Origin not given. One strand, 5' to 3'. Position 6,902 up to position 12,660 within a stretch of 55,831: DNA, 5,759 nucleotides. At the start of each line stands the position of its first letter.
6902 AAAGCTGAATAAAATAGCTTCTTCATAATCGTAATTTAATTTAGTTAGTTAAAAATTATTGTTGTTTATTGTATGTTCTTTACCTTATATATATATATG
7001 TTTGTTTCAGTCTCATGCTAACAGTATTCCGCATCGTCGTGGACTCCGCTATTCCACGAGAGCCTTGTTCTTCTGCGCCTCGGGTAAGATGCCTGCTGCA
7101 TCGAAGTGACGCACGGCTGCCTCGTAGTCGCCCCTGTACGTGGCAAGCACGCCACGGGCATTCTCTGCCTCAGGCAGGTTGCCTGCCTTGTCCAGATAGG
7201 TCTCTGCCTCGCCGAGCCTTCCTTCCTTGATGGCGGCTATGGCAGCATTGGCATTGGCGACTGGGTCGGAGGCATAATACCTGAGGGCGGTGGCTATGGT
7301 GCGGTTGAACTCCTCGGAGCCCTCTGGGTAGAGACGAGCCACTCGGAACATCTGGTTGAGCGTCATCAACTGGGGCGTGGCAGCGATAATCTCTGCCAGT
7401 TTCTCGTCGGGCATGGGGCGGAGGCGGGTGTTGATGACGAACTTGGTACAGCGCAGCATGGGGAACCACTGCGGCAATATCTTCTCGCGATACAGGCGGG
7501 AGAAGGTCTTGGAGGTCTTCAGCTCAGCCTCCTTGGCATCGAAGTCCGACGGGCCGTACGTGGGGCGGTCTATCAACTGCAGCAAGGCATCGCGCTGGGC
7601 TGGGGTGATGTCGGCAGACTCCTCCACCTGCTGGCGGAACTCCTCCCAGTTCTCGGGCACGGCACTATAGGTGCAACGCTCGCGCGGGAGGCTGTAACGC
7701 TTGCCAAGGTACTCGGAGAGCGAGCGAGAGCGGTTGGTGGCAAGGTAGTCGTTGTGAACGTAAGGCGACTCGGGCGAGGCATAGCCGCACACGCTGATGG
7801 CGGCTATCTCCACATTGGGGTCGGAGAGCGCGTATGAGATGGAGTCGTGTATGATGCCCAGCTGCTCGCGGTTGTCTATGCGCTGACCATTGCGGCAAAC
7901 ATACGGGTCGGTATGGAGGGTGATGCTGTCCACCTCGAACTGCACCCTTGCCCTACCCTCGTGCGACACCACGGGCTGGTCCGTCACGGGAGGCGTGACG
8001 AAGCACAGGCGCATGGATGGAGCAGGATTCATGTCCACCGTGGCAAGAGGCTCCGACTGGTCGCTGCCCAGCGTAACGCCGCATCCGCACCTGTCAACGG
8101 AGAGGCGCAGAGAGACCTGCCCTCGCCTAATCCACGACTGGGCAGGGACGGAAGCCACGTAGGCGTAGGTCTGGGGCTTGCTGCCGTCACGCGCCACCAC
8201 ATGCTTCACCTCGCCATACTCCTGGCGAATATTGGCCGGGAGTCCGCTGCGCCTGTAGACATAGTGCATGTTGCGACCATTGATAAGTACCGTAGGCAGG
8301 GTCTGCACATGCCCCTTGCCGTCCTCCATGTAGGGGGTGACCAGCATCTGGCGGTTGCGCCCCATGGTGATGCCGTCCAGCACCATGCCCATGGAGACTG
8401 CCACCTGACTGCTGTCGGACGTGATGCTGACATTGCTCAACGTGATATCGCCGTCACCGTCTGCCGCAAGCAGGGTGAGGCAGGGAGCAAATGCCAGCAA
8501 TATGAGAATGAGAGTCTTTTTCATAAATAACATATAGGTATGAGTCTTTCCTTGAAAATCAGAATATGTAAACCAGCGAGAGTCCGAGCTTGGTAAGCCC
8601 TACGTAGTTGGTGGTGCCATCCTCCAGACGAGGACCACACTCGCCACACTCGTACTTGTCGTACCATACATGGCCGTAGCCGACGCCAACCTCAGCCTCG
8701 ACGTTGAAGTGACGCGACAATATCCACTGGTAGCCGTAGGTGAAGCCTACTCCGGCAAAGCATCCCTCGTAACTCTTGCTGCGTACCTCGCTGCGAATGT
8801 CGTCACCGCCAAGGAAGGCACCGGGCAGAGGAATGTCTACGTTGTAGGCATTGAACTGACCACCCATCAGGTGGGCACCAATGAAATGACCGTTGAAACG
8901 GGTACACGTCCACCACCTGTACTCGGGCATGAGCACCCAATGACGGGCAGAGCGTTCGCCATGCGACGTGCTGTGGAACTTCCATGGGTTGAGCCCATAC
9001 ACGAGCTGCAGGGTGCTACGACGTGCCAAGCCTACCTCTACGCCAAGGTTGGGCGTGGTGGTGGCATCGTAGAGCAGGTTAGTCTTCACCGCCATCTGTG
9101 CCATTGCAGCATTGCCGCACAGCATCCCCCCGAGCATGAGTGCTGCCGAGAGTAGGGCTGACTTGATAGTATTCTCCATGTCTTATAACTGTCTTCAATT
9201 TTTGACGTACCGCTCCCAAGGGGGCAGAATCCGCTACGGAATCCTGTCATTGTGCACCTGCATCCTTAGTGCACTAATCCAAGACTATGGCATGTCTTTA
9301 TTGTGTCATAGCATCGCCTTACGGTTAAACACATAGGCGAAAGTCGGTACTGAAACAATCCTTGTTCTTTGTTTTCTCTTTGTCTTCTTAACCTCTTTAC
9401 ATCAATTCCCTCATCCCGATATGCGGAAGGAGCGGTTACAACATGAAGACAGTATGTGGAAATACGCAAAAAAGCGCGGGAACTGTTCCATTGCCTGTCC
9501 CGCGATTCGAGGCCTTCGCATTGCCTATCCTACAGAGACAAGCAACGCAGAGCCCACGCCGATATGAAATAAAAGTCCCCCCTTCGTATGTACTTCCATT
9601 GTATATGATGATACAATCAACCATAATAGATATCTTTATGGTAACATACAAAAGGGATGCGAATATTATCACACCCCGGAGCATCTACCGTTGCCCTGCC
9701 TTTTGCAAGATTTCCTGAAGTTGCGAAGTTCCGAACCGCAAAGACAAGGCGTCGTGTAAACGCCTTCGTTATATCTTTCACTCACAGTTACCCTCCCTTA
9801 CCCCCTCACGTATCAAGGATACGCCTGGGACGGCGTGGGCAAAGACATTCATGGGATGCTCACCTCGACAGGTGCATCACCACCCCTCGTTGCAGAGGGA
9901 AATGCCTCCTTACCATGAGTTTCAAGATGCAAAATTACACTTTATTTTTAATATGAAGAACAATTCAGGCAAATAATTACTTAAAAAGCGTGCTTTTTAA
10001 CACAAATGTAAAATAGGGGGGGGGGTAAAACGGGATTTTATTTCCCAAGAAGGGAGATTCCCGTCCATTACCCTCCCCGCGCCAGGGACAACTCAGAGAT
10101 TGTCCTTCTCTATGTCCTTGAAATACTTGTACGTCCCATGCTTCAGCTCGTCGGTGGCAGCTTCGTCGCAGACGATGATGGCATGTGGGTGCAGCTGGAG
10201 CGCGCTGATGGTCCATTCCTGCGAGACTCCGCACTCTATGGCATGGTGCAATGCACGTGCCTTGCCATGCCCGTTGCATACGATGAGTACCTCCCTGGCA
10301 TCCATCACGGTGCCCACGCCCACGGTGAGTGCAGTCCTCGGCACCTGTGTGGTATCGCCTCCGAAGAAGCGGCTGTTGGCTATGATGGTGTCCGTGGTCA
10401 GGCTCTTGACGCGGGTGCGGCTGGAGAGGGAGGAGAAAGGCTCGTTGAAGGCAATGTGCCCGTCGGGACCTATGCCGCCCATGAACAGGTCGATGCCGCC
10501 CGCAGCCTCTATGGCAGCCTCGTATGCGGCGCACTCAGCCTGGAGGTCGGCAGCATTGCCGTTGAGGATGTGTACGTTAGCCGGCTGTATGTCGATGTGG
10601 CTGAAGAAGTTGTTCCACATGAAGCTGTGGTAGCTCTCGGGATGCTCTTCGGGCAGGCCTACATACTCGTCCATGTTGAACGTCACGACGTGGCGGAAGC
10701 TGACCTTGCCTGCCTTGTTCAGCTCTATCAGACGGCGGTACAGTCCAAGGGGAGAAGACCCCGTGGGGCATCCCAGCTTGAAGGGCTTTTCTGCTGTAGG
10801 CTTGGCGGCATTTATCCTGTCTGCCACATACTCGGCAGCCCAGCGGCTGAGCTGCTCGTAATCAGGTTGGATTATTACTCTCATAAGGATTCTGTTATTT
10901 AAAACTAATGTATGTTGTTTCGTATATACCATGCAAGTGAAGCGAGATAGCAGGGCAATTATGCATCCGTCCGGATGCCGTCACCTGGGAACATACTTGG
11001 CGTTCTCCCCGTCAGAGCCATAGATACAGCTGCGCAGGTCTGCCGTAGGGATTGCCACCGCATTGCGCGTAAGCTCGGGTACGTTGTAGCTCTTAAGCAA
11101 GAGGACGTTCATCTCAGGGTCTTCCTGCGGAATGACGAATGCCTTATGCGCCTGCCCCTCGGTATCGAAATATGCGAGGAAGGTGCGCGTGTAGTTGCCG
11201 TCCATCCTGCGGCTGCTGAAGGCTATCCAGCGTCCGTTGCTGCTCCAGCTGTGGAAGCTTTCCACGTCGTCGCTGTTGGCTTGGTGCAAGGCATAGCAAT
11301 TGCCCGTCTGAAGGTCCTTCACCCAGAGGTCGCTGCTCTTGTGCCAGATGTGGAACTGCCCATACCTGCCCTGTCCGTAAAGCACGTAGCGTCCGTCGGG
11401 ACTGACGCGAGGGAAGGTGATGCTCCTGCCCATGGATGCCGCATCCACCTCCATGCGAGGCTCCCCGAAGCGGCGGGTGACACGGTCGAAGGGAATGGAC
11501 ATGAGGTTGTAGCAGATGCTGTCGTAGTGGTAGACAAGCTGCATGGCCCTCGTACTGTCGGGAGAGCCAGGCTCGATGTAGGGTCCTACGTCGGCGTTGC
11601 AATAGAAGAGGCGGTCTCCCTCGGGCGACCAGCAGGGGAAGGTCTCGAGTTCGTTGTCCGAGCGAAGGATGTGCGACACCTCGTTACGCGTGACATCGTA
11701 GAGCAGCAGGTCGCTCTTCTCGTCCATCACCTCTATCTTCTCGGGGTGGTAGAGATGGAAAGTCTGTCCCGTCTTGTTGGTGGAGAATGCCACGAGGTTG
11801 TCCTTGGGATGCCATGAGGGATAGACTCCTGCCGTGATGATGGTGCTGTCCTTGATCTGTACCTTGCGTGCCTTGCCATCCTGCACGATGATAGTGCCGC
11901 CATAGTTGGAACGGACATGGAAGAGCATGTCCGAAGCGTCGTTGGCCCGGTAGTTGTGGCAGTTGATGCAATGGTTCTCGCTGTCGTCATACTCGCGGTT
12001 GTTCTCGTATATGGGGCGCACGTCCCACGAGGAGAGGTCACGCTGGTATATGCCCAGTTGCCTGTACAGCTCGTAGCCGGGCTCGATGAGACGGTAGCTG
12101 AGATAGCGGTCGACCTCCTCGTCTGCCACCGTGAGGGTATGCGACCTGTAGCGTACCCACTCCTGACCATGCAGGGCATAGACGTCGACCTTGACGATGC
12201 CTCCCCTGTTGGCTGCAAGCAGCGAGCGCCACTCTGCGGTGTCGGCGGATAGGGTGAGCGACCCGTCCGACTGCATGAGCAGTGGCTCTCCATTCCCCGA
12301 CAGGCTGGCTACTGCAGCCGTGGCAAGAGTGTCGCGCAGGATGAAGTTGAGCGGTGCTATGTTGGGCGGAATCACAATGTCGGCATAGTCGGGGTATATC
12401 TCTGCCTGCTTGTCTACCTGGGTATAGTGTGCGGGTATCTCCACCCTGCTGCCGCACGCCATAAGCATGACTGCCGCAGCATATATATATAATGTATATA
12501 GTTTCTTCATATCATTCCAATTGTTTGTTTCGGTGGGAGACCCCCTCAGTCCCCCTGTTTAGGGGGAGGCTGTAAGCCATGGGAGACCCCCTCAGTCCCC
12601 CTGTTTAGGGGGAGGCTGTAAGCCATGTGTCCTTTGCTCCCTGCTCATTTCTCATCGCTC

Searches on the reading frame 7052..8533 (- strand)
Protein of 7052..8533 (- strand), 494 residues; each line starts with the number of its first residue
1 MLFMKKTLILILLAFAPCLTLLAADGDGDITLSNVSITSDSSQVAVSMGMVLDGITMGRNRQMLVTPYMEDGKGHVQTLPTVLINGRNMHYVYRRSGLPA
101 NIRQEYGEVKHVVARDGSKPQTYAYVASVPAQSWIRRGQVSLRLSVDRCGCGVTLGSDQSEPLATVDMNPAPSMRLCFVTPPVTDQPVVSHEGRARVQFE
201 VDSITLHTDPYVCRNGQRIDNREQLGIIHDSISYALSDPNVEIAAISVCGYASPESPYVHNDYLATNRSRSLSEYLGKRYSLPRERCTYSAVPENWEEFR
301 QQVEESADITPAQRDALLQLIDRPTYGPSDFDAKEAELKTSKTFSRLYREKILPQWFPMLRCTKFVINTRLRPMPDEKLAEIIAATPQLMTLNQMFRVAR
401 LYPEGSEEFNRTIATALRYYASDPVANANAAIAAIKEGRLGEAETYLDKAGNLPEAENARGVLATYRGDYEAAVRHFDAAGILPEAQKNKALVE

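Call 45: search_protein_families(library=pfam, proteins=[window:7052-8533:-], max_evalue=0.0001)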
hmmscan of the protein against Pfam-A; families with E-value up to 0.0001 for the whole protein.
window:7052-8533:- (494 aa): 1 family
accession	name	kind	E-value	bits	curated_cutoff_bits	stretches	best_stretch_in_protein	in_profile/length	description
PF12984.12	DUF3868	-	9.4e-07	29.3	27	1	6-96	3-90/105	Domain of unknown function (DUF3868)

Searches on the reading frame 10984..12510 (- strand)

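Call 45: search_protein_families(library=pfam, proteins=[window:10984-12510:-], max_evalue=0.0001)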
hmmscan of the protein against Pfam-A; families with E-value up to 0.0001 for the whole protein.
window:10984-12510:- (509 aa): 2 families
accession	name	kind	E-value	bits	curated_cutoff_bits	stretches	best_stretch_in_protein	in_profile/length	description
PF07676.18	PD40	-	1.1e-10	41.6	20.9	0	419-440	13-34/38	WD40-like Beta Propeller Repeat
PF00930.27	DPPIV_N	-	1e-05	24.9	22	0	266-305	23-61/354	Dipeptidyl peptidase IV (DPP IV) N-terminal region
